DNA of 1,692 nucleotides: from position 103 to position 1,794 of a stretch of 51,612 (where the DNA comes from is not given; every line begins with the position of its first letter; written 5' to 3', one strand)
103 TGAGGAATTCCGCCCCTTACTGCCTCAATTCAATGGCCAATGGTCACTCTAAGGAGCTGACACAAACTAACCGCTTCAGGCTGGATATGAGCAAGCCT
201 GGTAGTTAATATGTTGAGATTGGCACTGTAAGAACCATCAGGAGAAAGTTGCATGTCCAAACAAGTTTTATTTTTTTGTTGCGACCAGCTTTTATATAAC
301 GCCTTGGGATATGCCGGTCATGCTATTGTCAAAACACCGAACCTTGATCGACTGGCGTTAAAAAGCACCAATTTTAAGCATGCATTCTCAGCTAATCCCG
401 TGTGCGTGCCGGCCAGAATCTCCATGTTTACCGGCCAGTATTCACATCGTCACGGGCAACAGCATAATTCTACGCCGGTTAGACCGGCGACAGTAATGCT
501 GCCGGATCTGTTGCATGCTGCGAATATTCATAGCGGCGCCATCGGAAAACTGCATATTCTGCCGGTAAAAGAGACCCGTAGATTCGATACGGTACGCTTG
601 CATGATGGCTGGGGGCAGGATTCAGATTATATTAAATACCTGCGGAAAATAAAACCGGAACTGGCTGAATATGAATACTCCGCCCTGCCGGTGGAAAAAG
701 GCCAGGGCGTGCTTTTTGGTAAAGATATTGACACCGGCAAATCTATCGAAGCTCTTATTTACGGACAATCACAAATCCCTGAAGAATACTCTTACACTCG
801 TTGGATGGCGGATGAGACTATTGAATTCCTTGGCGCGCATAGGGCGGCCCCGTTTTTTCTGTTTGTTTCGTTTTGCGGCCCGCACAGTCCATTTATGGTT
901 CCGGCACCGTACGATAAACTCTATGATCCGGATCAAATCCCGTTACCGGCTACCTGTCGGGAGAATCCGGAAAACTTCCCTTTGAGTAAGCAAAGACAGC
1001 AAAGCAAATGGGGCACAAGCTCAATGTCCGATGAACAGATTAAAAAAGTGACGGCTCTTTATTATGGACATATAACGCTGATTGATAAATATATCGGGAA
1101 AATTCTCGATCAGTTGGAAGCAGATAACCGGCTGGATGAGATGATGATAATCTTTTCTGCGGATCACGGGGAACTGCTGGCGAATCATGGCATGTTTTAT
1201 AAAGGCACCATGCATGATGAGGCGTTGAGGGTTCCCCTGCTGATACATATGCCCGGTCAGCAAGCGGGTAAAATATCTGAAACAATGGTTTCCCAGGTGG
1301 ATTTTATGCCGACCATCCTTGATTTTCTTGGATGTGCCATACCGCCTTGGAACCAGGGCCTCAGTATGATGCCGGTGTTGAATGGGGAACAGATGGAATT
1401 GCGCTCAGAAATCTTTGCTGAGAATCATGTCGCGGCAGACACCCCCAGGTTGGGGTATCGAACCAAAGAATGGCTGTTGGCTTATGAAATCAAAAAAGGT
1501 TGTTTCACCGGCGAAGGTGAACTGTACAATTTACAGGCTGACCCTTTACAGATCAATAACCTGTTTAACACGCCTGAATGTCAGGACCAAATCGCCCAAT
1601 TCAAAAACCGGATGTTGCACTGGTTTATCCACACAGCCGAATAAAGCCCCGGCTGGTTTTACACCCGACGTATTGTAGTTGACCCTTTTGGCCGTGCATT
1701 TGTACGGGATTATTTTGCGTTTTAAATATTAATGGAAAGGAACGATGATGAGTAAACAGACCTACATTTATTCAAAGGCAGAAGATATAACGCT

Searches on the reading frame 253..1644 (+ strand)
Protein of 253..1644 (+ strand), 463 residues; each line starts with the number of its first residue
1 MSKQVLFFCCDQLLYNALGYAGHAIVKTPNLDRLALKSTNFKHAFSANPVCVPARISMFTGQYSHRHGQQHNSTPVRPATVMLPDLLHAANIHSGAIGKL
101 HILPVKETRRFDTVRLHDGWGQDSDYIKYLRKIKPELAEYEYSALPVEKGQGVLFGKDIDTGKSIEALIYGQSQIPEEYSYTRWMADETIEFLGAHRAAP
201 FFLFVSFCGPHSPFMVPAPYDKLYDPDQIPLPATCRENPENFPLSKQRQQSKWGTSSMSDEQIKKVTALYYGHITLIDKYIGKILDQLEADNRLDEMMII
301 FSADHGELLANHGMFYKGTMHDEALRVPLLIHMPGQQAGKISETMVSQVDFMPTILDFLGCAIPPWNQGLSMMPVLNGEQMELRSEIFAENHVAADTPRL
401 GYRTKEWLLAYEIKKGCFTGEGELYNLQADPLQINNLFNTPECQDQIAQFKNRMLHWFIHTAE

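Call 65: search_protein_families(library=pfam, proteins=[window:253-1644:+], max_evalue=0.00001)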
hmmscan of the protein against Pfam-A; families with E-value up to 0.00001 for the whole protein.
window:253-1644:+ (463 aa): 3 families
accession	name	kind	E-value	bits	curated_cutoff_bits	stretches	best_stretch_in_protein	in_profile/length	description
PF00884.28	Sulfatase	-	2.7e-51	175.1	25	1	4-360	2-300/301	Sulfatase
PF16347.10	SGSH_C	-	1.9e-22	80.5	29.3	1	311-455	2-149/154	N-sulphoglucosamine sulphohydrolase, C-terminal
PF01663.27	Phosphodiest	-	4e-08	33.7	23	0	26-72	18-65/342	Type I phosphodiesterase / nucleotide pyrophosphatase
